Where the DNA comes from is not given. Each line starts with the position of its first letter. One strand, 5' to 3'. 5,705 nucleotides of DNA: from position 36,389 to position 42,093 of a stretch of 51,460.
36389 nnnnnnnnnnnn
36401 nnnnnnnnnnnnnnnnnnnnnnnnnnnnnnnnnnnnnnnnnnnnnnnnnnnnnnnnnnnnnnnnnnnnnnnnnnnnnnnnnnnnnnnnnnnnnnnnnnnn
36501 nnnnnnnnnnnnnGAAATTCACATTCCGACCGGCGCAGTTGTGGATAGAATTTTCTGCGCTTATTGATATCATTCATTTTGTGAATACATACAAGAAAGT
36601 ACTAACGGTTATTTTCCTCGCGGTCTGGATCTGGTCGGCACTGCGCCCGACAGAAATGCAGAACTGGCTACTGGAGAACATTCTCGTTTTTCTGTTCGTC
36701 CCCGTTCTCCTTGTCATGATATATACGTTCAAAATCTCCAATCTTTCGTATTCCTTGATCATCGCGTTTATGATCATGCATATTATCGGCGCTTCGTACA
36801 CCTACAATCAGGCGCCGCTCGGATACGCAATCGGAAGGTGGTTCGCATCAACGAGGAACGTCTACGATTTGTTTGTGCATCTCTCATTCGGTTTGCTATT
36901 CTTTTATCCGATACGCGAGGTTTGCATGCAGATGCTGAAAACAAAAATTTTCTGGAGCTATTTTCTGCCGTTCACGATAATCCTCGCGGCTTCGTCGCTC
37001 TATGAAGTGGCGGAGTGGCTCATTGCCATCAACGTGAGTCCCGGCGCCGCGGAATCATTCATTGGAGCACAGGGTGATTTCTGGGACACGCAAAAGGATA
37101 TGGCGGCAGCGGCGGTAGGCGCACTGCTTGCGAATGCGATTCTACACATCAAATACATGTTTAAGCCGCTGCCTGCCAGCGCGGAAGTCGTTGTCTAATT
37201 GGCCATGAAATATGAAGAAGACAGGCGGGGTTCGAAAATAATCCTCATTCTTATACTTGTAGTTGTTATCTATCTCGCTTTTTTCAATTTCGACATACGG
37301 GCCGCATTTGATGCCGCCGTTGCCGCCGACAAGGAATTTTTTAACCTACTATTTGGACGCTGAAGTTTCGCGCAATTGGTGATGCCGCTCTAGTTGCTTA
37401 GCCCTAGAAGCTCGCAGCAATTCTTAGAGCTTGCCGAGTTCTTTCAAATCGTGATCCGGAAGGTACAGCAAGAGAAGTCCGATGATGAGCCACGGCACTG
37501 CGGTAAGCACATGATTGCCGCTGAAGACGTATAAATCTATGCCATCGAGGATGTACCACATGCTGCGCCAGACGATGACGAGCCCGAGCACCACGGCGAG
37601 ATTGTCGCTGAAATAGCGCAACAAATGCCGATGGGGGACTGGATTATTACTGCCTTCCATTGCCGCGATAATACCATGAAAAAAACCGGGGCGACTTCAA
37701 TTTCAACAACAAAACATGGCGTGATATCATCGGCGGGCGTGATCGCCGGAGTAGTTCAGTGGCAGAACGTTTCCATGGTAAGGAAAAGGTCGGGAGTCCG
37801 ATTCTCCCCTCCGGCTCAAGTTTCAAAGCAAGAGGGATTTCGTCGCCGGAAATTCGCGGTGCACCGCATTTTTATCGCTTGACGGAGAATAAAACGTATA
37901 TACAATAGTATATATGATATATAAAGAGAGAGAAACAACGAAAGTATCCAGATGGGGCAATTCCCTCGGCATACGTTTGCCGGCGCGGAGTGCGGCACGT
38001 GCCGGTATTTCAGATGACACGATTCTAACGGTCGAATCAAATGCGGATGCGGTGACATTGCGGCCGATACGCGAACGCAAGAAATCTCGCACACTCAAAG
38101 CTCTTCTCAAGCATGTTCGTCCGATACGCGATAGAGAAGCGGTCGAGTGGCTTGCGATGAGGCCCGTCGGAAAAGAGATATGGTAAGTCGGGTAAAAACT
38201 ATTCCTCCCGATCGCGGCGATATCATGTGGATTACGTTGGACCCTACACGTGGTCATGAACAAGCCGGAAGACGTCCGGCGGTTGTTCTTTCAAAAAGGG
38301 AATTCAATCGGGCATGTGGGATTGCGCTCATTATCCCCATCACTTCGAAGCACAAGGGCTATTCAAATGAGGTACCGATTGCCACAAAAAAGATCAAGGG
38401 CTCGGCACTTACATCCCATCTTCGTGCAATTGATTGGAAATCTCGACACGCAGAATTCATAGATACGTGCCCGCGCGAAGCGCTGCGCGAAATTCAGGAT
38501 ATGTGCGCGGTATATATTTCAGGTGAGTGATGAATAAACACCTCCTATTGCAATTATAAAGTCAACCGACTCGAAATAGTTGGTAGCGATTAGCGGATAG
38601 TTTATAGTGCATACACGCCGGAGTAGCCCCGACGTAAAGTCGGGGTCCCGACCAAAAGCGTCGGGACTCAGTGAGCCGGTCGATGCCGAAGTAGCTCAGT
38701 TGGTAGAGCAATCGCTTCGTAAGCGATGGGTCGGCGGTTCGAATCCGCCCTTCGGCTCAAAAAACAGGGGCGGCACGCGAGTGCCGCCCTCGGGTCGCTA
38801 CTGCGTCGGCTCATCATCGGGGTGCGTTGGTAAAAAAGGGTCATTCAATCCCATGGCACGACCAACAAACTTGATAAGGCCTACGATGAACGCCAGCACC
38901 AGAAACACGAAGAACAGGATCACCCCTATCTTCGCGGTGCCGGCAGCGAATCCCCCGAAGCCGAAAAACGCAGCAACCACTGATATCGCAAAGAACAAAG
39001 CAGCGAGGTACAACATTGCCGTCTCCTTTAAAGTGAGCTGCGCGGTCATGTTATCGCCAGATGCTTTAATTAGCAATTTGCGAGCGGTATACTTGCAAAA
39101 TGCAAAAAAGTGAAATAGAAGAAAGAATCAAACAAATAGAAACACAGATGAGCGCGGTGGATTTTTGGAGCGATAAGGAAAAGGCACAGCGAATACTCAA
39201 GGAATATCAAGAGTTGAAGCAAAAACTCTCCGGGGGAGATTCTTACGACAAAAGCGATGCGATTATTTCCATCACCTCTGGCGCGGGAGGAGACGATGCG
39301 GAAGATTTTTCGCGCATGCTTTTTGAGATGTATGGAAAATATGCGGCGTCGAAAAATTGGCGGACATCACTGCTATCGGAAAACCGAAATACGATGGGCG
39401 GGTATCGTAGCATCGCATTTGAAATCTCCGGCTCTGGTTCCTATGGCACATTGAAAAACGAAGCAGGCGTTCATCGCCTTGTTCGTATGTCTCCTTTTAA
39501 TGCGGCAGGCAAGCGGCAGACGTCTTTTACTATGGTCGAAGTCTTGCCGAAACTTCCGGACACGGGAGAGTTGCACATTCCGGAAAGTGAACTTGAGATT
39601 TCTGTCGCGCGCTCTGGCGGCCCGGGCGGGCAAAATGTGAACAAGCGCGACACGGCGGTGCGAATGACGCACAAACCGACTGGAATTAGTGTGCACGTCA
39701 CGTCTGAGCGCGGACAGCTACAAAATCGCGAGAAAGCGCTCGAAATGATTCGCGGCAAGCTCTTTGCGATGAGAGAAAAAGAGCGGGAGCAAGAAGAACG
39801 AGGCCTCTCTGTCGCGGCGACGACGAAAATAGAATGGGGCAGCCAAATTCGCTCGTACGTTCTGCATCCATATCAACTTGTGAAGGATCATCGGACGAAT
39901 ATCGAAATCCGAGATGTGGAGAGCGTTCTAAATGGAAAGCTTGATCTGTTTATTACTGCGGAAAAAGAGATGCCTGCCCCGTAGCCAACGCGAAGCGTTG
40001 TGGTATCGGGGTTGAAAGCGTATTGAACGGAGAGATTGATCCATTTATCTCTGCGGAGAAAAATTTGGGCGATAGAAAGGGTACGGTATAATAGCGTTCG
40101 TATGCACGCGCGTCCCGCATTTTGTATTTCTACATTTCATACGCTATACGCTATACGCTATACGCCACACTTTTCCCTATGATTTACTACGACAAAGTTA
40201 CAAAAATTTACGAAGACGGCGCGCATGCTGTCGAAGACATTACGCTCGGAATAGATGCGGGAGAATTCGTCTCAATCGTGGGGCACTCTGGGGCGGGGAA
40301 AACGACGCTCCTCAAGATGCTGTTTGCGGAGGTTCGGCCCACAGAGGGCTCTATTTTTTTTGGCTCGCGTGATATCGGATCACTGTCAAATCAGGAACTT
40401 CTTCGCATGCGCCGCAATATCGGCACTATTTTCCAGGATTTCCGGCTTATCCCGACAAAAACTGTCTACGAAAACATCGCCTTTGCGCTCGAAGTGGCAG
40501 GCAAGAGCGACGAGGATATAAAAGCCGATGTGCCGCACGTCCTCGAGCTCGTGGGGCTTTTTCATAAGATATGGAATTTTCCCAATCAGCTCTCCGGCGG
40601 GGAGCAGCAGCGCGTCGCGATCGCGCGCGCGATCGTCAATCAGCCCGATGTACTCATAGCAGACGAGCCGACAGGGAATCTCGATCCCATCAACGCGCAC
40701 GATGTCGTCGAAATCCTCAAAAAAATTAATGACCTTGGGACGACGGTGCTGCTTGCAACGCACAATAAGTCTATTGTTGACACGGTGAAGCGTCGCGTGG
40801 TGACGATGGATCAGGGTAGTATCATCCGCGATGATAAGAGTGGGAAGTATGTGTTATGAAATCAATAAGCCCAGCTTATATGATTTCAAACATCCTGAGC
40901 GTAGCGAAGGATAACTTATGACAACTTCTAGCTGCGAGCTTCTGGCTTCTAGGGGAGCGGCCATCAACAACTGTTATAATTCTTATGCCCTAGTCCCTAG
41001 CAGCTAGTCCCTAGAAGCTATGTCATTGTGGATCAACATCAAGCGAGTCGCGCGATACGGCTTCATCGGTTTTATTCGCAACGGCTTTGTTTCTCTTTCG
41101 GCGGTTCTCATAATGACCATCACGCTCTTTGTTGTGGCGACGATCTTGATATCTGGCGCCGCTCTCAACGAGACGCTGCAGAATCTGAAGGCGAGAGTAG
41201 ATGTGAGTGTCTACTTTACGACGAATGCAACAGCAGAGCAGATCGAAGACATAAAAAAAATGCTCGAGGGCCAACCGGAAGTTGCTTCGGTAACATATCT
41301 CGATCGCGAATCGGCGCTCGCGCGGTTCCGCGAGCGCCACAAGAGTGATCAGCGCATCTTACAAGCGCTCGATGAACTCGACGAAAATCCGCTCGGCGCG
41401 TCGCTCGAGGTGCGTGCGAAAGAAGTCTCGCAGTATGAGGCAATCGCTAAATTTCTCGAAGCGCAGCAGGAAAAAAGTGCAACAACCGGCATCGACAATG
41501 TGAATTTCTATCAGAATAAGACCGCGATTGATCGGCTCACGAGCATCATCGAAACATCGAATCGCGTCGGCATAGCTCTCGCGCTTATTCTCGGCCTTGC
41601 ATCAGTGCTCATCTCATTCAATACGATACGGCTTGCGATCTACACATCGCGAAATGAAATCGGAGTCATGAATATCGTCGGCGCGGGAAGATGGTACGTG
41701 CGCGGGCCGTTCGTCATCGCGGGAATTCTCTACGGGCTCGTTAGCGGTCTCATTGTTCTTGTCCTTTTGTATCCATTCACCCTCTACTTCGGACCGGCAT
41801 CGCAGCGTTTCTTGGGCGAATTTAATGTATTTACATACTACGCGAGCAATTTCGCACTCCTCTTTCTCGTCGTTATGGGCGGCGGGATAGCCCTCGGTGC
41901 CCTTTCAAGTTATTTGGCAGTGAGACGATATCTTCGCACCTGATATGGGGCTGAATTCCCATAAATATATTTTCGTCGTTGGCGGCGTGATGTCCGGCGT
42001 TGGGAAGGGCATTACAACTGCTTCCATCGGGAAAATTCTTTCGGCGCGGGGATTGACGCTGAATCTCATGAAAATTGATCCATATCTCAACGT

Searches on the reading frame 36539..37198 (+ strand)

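Call 83: search_protein_families(library=pfam, proteins=[window:36539-37198:+], max_evalue=0.00001)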
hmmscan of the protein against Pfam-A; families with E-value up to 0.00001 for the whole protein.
window:36539-37198:+ (219 aa): 1 family
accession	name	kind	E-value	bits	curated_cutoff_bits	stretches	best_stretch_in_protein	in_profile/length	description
PF09997.14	DUF2238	-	3e-43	147.5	26.4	1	52-191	2-140/140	Predicted membrane protein (DUF2238)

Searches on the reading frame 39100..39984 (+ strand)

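Call 83: search_protein_families(library=pfam, proteins=[window:39100-39984:+], max_evalue=0.00001)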
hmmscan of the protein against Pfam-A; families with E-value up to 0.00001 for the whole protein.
window:39100-39984:+ (294 aa): 3 families
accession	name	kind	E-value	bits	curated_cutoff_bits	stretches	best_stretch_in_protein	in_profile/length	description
PF03462.23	PCRF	-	2.9e-42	145.1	24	1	37-146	85-194/194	PCRF domain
PF00472.26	RF-1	-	2.9e-35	121.1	35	1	157-265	4-116/116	RF-1 domain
PF16326.10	ABC_tran_CTD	-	1.2e-06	29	32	1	5-43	19-57/69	ABC transporter C-terminal domain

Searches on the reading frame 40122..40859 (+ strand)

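Call 83: search_protein_families(library=pfam, proteins=[window:40122-40859:+], max_evalue=0.00001)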
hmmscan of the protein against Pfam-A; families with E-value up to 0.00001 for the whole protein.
window:40122-40859:+ (245 aa): 2 families
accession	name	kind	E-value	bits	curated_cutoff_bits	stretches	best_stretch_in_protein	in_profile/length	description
PF00005.33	ABC_tran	-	4.5e-37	128.2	25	1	38-184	2-136/137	ABC transporter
PF13304.12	AAA_21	-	4.6e-07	30.6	27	0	158-220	239-304/304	AAA domain, putative AbiEii toxin, Type IV TA system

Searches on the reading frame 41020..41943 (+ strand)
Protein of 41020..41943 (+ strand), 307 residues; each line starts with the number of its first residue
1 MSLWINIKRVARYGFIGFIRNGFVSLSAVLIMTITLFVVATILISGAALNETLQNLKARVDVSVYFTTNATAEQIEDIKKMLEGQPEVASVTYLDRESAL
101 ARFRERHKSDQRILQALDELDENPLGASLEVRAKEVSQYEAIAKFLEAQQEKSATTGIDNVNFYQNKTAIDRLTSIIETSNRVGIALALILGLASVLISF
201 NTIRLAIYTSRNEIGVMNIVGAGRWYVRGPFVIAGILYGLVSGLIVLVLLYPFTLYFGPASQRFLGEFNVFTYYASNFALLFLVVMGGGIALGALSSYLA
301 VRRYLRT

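Call 83: search_protein_families(library=pfam, proteins=[window:41020-41943:+], max_evalue=0.00001)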
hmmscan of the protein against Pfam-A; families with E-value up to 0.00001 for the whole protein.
window:41020-41943:+ (307 aa): 2 families
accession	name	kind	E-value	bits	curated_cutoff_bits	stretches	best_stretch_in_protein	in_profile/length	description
PF18075.7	FtsX_ECD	-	6.5e-20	72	23.5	1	60-149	1-90/96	FtsX extracellular domain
PF02687.27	FtsX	-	7.5e-11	42.6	25.5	1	186-306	2-117/120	FtsX-like permease C-terminal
